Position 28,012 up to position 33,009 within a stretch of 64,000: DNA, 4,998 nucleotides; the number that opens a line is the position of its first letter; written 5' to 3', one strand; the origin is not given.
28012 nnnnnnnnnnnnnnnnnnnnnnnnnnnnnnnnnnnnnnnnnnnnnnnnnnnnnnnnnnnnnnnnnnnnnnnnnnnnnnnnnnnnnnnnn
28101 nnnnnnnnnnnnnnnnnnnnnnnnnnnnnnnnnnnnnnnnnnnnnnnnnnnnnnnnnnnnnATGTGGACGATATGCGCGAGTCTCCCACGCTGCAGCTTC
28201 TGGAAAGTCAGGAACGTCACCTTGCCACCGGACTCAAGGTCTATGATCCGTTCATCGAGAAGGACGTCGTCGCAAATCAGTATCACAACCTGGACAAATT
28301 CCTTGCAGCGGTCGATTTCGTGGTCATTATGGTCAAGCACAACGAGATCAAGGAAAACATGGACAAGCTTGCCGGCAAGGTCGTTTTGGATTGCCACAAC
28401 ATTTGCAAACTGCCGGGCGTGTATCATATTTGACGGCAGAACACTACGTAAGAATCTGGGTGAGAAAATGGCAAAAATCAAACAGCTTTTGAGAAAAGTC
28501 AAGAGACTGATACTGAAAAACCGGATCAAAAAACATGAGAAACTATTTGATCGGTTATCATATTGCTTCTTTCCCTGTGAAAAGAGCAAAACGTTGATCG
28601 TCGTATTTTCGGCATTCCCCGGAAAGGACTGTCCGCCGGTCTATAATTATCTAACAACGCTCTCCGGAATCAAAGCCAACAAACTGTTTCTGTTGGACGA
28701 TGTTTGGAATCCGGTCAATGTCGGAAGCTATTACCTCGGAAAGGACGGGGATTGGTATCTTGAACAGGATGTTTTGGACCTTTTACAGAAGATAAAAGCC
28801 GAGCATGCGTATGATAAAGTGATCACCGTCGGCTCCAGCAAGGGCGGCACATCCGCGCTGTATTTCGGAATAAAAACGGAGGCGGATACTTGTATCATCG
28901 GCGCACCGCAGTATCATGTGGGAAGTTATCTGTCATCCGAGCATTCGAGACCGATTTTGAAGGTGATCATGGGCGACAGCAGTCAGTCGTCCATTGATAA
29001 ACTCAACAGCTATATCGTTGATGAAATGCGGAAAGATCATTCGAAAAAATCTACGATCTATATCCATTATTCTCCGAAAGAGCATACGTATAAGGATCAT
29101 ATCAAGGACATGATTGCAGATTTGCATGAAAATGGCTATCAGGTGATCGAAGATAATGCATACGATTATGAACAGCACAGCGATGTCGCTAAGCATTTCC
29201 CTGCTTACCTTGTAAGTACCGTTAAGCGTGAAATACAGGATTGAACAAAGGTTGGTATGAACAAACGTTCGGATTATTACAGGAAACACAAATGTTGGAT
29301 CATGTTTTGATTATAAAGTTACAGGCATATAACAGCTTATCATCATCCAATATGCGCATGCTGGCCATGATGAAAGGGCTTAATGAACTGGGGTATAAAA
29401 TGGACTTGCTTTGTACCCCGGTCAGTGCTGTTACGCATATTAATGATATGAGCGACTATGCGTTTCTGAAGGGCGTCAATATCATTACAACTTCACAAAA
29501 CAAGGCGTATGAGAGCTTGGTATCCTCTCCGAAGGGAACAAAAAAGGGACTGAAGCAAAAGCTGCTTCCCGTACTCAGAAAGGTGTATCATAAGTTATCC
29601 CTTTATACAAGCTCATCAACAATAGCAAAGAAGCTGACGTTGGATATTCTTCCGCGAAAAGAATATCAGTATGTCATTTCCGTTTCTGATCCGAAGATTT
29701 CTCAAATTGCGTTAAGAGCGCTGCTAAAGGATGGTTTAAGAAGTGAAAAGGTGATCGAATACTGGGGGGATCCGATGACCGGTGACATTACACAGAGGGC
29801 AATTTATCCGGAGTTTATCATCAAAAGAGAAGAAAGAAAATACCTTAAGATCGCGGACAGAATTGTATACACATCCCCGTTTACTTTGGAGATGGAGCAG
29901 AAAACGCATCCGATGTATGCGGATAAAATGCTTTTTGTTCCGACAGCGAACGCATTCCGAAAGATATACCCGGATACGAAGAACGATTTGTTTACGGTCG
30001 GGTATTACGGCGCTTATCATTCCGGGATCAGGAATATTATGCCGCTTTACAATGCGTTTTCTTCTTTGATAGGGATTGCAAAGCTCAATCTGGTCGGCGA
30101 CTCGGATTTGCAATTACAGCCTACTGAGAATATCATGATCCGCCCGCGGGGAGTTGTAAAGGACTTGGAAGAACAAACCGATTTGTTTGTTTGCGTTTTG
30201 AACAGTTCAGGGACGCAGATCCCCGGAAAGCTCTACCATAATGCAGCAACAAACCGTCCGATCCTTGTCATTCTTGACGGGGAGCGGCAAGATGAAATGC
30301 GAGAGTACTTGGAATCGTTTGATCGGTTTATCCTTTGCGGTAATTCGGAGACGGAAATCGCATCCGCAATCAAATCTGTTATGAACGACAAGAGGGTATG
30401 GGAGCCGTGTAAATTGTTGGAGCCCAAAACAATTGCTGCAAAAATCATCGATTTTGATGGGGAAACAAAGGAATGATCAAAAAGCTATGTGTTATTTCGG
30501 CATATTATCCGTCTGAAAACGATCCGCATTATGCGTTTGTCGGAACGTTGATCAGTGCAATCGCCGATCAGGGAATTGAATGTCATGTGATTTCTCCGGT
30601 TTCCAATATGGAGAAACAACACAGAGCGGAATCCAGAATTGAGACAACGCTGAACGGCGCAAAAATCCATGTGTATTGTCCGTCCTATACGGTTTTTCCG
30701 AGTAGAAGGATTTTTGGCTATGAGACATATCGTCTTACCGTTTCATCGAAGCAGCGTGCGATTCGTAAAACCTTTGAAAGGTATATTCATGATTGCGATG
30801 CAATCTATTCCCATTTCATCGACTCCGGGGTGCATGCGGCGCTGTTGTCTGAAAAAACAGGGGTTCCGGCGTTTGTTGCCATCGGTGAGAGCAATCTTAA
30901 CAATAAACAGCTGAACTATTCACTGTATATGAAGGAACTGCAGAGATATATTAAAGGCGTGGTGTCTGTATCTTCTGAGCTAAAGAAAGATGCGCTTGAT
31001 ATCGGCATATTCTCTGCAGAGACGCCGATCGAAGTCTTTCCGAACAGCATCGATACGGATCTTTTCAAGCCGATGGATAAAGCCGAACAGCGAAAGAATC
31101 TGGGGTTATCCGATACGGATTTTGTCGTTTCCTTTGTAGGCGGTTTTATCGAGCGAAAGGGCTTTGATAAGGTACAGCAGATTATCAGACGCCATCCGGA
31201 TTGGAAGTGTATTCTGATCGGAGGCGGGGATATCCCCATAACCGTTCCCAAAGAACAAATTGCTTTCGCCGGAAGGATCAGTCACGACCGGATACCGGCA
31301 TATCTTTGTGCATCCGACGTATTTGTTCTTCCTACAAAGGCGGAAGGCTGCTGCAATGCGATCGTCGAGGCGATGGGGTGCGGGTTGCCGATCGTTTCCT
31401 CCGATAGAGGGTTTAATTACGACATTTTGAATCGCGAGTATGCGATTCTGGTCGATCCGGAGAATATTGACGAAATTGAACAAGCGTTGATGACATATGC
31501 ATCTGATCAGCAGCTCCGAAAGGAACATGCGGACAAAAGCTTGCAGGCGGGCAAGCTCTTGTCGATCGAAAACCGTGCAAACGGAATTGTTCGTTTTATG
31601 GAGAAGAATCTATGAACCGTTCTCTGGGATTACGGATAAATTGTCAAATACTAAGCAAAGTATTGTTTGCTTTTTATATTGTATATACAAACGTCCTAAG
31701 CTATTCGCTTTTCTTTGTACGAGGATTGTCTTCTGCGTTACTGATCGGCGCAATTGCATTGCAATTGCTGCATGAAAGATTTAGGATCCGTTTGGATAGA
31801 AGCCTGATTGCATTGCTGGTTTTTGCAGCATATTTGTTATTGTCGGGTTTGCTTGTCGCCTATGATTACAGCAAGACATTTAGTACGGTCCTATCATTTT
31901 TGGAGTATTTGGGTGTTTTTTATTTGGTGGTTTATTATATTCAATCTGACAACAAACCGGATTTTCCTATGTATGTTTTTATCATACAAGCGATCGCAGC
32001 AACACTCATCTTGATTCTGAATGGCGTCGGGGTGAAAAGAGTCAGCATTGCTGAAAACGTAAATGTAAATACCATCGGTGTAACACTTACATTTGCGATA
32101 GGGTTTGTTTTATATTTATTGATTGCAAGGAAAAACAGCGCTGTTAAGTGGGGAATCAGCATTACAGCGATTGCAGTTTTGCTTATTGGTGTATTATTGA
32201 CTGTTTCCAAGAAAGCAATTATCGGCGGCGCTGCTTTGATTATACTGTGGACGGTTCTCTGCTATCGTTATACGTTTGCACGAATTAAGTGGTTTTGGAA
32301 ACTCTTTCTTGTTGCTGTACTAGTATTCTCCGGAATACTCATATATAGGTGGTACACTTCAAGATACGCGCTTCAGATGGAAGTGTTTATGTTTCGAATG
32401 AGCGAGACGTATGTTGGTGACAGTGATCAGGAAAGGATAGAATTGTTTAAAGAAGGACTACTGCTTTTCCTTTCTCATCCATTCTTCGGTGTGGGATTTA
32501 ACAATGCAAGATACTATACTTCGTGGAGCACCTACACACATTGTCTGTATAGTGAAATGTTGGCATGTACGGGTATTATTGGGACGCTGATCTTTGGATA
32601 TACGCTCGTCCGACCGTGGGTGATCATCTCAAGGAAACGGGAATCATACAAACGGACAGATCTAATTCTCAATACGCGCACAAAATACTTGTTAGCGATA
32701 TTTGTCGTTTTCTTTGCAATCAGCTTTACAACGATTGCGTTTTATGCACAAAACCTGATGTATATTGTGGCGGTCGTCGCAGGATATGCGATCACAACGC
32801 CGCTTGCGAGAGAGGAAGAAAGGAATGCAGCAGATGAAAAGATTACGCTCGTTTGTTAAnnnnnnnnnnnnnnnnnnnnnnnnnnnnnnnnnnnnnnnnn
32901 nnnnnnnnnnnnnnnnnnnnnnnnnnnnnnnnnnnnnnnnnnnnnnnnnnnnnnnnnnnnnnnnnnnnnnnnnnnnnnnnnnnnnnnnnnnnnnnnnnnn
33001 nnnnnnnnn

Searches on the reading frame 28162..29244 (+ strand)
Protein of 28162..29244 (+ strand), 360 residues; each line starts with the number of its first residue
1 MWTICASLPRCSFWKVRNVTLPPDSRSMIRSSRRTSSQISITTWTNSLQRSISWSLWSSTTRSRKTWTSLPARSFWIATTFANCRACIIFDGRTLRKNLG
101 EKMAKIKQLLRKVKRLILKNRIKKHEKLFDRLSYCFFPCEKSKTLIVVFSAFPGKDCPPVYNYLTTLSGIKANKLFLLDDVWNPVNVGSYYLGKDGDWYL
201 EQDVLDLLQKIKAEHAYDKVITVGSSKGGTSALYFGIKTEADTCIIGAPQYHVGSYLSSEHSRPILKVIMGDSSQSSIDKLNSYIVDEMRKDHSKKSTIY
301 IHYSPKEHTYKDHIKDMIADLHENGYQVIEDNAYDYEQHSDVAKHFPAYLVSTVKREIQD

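Call 52: search_protein_families(library=pfam, proteins=[window:28162-29244:+], max_evalue=0.00001)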
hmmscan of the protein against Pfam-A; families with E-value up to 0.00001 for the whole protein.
window:28162-29244:+ (360 aa): 1 family
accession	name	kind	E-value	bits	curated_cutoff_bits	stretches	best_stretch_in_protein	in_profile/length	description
PF16929.11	Asp2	-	9.1e-11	42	28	1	134-332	274-474/504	Accessory Sec system GspB-transporter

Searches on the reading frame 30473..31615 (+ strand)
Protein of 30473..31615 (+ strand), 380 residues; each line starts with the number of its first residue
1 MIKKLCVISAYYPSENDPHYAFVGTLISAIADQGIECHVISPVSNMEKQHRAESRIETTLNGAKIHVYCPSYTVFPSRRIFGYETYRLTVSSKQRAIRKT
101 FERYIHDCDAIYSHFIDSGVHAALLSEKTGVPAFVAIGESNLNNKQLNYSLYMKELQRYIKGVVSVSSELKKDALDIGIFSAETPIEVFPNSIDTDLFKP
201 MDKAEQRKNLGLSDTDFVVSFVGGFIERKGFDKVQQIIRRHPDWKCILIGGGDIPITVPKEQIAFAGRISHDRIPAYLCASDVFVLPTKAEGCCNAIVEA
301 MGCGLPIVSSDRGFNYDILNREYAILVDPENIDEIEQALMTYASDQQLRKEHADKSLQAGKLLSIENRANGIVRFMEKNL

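Call 52: search_protein_families(library=pfam, proteins=[window:30473-31615:+], max_evalue=0.00001)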
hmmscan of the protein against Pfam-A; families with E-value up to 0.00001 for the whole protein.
window:30473-31615:+ (380 aa): 4 families
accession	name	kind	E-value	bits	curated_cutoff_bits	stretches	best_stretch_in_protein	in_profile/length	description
PF00534.26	Glycos_transf_1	-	3.6e-23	82.4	26.4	1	202-351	1-164/172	Glycosyl transferases group 1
PF13692.12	Glyco_trans_1_4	-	1.2e-20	74.6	27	1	218-343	3-140/142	Glycosyl transferases group 1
PF13439.12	Glyco_transf_4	-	1.4e-08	35.4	28.5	1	23-196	8-169/170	Glycosyltransferase Family 4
PF13524.12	Glyco_trans_1_2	-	4.5e-06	27.1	25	0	235-356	7-125/144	Glycosyl transferase-like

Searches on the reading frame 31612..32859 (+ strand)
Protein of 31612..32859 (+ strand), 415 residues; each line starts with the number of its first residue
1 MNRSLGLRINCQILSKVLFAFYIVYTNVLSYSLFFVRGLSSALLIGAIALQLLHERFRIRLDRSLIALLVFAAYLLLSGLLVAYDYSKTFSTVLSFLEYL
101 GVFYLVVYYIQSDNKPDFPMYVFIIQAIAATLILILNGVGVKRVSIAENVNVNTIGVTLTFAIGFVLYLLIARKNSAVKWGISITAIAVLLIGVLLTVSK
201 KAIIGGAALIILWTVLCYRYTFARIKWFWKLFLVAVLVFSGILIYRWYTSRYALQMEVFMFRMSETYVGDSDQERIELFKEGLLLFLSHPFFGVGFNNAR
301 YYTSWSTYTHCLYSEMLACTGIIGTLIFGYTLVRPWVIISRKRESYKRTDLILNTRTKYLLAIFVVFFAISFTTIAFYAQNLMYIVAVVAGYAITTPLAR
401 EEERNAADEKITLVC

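Call 52: search_protein_families(library=pfam, proteins=[window:31612-32859:+], max_evalue=0.00001)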
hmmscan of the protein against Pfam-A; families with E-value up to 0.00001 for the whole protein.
window:31612-32859:+ (415 aa): 1 family
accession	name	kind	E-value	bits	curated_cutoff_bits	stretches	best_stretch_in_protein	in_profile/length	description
PF04932.20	Wzy_C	-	3.3e-14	53.3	31.7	1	186-328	2-148/149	O-Antigen ligase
